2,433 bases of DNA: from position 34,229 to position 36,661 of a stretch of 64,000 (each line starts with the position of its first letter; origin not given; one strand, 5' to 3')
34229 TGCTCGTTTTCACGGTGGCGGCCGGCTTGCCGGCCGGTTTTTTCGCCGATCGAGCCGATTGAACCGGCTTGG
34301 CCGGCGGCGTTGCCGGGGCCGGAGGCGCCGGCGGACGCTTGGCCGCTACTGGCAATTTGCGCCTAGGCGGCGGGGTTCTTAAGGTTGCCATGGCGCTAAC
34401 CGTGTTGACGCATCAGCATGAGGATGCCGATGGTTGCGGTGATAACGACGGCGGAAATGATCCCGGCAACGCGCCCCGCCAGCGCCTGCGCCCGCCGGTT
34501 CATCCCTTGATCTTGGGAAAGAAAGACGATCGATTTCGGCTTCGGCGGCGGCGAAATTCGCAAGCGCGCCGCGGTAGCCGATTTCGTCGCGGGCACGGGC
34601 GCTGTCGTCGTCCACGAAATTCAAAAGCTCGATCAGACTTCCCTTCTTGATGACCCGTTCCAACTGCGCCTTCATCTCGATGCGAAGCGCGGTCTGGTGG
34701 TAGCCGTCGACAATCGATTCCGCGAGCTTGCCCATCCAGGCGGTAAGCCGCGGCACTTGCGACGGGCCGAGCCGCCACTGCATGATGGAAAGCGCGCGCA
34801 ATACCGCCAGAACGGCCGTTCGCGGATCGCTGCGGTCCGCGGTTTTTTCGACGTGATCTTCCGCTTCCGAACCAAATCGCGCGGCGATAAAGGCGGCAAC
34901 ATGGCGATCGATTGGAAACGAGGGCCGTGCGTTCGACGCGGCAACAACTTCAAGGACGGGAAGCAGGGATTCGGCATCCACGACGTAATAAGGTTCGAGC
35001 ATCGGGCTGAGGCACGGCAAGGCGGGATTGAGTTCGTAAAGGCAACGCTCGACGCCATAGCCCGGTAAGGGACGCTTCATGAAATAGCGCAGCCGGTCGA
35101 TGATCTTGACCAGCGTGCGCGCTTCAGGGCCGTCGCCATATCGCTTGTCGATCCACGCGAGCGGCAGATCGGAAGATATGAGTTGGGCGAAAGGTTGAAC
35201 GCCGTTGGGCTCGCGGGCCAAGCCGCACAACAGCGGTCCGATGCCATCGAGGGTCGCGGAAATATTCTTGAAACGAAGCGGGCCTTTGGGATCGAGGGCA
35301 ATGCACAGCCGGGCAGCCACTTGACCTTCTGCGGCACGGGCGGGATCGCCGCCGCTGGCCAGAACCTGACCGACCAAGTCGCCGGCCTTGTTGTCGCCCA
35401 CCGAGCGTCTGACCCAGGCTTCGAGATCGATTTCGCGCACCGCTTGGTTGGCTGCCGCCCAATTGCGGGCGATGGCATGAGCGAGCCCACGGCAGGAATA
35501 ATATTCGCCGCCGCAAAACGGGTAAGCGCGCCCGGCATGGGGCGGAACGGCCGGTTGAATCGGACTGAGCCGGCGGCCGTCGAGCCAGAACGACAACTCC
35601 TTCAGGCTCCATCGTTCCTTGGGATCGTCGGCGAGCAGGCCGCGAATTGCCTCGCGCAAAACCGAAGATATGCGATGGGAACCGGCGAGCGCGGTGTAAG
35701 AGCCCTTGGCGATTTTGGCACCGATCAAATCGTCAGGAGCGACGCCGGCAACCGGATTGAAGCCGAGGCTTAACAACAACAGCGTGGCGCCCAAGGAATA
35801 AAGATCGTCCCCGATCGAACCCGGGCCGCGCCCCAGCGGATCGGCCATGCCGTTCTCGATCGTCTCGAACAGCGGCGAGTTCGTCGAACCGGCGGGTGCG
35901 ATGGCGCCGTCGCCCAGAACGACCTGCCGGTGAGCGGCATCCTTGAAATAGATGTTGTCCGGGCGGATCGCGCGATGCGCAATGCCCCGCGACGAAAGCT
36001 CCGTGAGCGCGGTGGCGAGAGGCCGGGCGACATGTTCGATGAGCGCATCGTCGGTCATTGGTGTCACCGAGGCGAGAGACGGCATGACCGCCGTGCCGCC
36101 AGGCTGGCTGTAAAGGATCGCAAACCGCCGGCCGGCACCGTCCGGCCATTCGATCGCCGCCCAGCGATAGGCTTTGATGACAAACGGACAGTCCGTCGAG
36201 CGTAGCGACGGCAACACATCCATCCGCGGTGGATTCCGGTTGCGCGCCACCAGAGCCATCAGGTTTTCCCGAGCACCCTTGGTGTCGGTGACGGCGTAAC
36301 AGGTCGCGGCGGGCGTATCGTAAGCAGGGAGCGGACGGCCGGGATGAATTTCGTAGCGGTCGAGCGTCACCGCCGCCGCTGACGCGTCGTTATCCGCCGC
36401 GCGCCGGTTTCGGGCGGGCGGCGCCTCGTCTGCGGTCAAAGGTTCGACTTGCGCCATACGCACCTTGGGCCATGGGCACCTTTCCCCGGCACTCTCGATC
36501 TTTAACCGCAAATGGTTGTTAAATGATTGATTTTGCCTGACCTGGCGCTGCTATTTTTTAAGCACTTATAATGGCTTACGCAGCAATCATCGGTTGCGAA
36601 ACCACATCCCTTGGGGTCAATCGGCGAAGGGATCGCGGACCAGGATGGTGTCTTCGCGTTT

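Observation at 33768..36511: Predicted pseudokinase with a large C-terminal domain, translationally coupled to a Pro-rich 4-TM membrane protein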

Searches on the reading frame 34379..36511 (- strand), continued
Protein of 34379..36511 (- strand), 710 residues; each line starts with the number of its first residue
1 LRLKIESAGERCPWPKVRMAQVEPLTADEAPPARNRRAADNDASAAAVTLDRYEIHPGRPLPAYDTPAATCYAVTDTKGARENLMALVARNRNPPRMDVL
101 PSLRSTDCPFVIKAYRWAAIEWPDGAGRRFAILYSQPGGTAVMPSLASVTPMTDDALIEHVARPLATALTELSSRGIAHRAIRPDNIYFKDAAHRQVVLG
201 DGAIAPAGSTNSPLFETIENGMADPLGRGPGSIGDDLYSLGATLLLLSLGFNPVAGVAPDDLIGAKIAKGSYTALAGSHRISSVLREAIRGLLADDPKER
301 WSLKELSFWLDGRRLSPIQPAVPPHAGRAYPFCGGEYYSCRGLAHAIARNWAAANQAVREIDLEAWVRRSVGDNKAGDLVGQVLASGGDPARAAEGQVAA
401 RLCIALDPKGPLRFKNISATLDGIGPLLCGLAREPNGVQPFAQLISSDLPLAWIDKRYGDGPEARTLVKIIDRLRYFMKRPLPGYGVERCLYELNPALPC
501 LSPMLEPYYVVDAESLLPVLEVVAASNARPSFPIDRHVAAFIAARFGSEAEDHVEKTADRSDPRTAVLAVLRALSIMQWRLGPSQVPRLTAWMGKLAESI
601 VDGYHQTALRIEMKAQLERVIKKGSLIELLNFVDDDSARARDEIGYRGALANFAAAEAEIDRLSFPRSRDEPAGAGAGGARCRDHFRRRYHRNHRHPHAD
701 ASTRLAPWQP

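Call 82: search_solved_structures(query=A2, max_evalue=4e-10, show_alignments=3)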
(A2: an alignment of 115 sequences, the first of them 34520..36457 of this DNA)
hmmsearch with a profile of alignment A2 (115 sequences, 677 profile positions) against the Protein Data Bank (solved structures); distinct sequences matched with E-value up to 4e-10: 3.
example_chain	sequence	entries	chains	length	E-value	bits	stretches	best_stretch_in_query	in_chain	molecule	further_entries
3r1n_A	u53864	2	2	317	1.2e-10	43.4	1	94-291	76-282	MAP kinase-activated protein kinase 3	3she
3fhr_A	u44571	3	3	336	1.5e-10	43.2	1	94-291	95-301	MAP kinase-activated protein kinase 3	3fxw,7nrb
3ka0_A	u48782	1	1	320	2.9e-10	42.2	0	54-288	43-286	MAP kinase-activated protein kinase 2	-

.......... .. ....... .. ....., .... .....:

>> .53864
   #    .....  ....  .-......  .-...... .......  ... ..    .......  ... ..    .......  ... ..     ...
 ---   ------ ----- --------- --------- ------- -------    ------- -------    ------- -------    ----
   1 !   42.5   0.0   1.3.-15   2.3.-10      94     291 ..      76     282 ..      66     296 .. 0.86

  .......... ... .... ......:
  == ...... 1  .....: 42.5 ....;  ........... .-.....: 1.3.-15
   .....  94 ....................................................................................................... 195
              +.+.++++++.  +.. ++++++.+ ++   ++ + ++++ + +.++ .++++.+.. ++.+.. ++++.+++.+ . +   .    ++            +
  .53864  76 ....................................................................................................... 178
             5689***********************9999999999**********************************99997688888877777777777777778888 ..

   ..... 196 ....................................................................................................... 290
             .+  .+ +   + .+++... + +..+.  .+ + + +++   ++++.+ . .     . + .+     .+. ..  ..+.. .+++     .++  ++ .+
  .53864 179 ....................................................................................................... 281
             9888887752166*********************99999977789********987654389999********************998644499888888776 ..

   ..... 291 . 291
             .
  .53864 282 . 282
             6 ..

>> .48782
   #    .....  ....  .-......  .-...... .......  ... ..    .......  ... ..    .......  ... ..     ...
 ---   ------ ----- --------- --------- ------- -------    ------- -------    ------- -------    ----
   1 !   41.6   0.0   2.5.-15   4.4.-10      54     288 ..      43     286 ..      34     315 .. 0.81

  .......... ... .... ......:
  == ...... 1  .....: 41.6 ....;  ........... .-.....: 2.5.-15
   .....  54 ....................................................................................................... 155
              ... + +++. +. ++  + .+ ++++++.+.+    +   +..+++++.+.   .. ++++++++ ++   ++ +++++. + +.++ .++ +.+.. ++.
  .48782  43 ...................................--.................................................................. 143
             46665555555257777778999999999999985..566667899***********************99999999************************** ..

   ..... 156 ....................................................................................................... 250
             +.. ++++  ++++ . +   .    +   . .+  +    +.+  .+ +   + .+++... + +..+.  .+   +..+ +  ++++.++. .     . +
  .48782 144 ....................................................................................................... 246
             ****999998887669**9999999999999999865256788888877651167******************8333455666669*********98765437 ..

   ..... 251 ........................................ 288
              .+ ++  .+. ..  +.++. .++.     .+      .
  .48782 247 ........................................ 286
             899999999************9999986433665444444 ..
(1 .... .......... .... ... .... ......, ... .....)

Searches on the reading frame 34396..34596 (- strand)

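Call 4: search_protein_families(library=pfam, proteins=[window:34396-34596:-], max_evalue=1)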
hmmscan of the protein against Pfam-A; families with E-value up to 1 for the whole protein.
window:34396-34596:- (66 aa): 1 family
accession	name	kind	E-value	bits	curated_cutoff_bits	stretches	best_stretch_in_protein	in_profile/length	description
PF11736.14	DUF3299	-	0.15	12.6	22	1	16-55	85-124/139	Protein of unknown function (DUF3299)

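Call 5: search_protein_families(library=ncbifam, proteins=[window:34396-34596:-], max_evalue=1)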
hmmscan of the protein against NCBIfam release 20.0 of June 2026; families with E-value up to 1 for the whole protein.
window:34396-34596:- (66 aa): 0 families

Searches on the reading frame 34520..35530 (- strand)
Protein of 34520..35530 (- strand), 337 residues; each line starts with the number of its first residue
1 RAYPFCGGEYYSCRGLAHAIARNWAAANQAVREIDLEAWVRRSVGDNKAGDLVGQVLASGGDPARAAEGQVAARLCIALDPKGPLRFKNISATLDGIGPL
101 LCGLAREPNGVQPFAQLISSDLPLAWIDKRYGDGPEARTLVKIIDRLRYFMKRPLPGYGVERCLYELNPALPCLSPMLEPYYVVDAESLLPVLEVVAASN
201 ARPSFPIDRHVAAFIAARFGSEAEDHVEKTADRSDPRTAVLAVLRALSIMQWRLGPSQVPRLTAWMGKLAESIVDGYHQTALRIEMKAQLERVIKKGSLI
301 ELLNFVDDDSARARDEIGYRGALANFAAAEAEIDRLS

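Call 35: predict_structure(alignment_id=A4)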
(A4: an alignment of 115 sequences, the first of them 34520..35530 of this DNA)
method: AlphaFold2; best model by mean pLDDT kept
length: 337 residues; sequences in the alignment: 115
mean_pLDDT: 94.6   pTM: 0.88
mean pLDDT of the five models: 94.6, 94.4, 93.6, 93.0, 93.0
residues with pLDDT >= 90: 308; 70-90: 22; 50-70: 6; < 50: 1
segments of 3 or more residues with pLDDT < 50: none
pLDDT, mean of each block of 10 residues (from residue 1): 95 96 90 91 97 90 65 96 94 95 94 95 96 96 98 95 97 97 98 98 95 97 93 91 97 97 98 96 97 98 97 96 97 96
secondary structure, 60 per line:
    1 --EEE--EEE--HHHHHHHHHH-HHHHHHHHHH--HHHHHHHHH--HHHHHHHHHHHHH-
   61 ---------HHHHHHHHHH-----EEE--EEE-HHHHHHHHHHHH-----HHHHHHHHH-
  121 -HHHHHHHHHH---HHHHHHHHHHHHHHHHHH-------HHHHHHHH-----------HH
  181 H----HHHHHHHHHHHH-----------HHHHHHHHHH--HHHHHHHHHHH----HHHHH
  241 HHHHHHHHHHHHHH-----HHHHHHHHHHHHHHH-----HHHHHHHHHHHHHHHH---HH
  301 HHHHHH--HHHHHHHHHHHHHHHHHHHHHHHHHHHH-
elements in order: E3-5 E8-10 H13-22 H24-33 H36-44 H47-59 H70-79 E85-87 E90-92 H94-105 H111-119 H122-131 H135-152 H160-167 H186-197 H209-218 H221-231 H236-254 H260-274 H280-295 H299-306 H309-336

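Call 42: search_protein_families(library=pfam, alignment_id=A5, max_evalue=0.1)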
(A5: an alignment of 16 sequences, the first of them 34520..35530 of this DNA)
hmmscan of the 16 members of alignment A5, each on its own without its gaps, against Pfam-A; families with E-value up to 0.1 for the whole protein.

A. member 1, window:34520-35530:- (337 aa): 1 family
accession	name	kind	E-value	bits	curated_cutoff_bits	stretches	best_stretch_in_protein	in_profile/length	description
PF20527.3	DUF6742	-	0.014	15.3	27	1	73-95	7-29/43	Domain of unknown function (DUF6742)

B. families by the number of members that match (of 16 scanned): 5 families
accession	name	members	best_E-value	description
PF20527.3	DUF6742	1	0.014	Domain of unknown function (DUF6742)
PF14192.12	DUF4314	1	0.021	Domain of unknown function (DUF4314)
PF11716.13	MDMPI_N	1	0.067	Mycothiol maleylpyruvate isomerase N-terminal domain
PF06926.16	Rep_Org_C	1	0.072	Putative replisome organiser protein C-terminus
PF09278.17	MerR-DNA-bind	1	0.077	MerR, DNA binding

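Call 46: search_protein_representatives(alignment_id=A5)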
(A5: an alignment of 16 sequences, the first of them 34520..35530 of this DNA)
Query: 16 sequences, 340 profile positions. Proteins with E-value up to 0.001 (for the whole library): 1619; up to 1e-10: 1348; up to 1e-30: 1033. The best 150 are listed.
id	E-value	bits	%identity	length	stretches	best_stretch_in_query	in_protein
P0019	6.0e-130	449.7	-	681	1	1-340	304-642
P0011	2.6e-126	437.7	-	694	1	1-339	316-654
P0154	5.0e-118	410.5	-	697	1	1-339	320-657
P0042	8.4e-118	409.7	-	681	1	1-340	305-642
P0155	2.9e-114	398.1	-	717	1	1-339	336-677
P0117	1.9e-113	395.4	-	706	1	1-340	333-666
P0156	7.3e-113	393.5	-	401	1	2-339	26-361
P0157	5.1e-110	384.1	-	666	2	1-339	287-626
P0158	6.5e-110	383.8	-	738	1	1-339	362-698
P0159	8.9e-109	380.1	-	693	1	1-340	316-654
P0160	1.7e-108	379.1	-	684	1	1-340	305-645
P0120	2.3e-107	375.4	-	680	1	1-339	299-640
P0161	3.9e-107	374.7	-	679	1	2-339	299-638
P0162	1.5e-106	372.8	-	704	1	2-340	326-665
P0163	2.7e-106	371.9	-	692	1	2-340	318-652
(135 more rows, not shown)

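Call 64: search_solved_structures(query=A5, max_evalue=10, show_alignments=0)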
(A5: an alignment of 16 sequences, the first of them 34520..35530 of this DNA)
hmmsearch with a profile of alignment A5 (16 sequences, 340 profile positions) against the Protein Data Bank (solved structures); distinct sequences matched with E-value up to 10: 9.
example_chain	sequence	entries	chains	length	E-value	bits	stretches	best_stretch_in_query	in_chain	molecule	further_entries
5mfi_A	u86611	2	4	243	3.3e-07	32.9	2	290-315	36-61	YIII(Dq.V2)4CqI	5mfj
4d49_A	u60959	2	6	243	6.3e-07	32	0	290-314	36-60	ARMADILLO REPEAT PROTEIN ARM00027 | YIII(Dq.V1)4CPAF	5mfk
5mfb_A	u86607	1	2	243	2.3e-06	30.2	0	290-314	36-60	YIII(Dq)4CqI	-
4d4e_A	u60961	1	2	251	3.3e-06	29.6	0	290-314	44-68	ARMADILLO REPEAT PROTEIN ARM00016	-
6sa8_A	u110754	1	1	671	0.0036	19.6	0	253-320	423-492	ring-like DARPin-Armadillo fusion H83_D01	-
8hod_A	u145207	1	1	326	0.05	15.9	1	32-105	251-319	Hypothetical protein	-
8ho6_A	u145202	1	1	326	0.051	15.8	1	32-105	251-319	ScRIPK kinase protein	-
8hoa_A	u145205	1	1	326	0.051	15.8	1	32-105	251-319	Hypothetical protein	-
3tz1_A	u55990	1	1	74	0.19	14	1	14-65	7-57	Troponin C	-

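Call 65: search_protein_families(library=ncbifam, alignment_id=A5, max_evalue=1)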
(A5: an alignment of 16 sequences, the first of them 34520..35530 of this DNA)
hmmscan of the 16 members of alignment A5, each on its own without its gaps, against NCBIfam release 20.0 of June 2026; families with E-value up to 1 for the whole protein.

A. member 1, window:34520-35530:- (337 aa): 1 family
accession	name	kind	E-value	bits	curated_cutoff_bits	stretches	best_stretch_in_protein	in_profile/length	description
NF004741.0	PRK06076.1-2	equivalog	0.098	11.8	305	0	241-262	42-64/337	NADH-quinone oxidoreductase subunit NuoH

B. families by the number of members that match (of 16 scanned): 3 families
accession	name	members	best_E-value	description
NF045603.1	diiron_AurF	1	0.003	4-aminobenzoate N-oxygenase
NF004741.0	PRK06076.1-2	1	0.098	NADH-quinone oxidoreductase subunit NuoH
NF001538.0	PRK00364.3-4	1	0.16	co-chaperone GroES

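Call 81: fold_search(model_id=the predicted structure, library=pdb)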
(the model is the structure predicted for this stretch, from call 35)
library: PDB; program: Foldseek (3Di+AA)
matches with E <= 10: 65; with E <= 0.001: 0
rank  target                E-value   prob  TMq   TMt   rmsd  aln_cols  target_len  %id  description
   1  8qkd                  1.0e+00  0.08  0.14  0.16  23.4       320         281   12  X-ray crystal structure of a de novo designed single-chain parallel coiled-coil alpha-helical barrel with 5 inner helice (released 2024-07-03)
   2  3a2i                  1.7e+00  0.06  0.13  0.16  24.8       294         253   10  Crystal structure of the human vitamin D receptor (H305F) ligand binding domain complexed with TEI-9647 (released 2010-05-26)
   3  9cc4_F                1.7e+00  0.12  0.17  0.24  18.2       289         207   12  Crystal structure of Z4 c3ii (released 2025-06-25)
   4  3vt3_A                1.8e+00  0.06  0.13  0.16  23.9       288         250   11  Crystal structures of rat VDR-LBD with R270L mutation (released 2013-05-22)
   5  7wa4_A                2.7e+00  0.06  0.18  0.14  16.2       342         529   15  Crystal structure of GIGANTEA in complex with LKP2 (released 2022-04-27)
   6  9jnj_A                2.8e+00  0.07  0.17  0.20  15.9       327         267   12  Crystal structure of Human Cnot9 (released 2025-09-24)
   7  7by5                  2.9e+00  0.04  0.11  0.04  28.1       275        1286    7  Tetanus neurotoxin mutant-(H233A/E234Q/H237A/Y375F) (released 2021-02-17)
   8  5cwi                  3.1e+00  0.06  0.13  0.17  18.0       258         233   11  Crystal structure of de novo designed helical repeat protein DHR18 (released 2015-12-16)
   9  4k10_A                3.1e+00  0.06  0.16  0.15  19.4       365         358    9  Crystal Structure of Leshmaniasis major Farnesyl diphosphate synthase in complex with 3-FLUORO-1-(2-HYDROXY-2,2-DIPHOS (released 2014-04-02)
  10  5xgf                  3.1e+00  0.04  0.12  0.15  22.3       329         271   11  The fatty acid-responsive FadR repressor of Vibrio alginolyticus (released 2017-05-31)
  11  4k10_B                3.4e+00  0.06  0.18  0.17  20.0       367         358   10  Crystal Structure of Leshmaniasis major Farnesyl diphosphate synthase in complex with 3-FLUORO-1-(2-HYDROXY-2,2-DIPHOS (released 2014-04-02)
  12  9g6k_Li               3.7e+00  0.05  0.17  0.14  15.9       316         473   14  LSU structure derived from the LSU sample of the mitoribosome from T. gondii. (released 2024-12-11)
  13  9e8o_W                3.8e+00  0.07  0.21  0.18  16.1       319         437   10  Nub1/Fat10-processing human 26S proteasome bound to Txnl1 with Rpt2 at top of spiral staircase and partially unfolded  (released 2024-12-04)
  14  5z2c_D                3.8e+00  0.06  0.17  0.14  17.5       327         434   11  Crystal structure of ALPK-1 N-terminal domain in complex with ADP-heptose (released 2018-08-22)
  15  8cwy_A                3.8e+00  0.06  0.18  0.15  18.7       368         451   15  Accurate computational design of genetically encoded 3D protein crystals (released 2023-11-01)
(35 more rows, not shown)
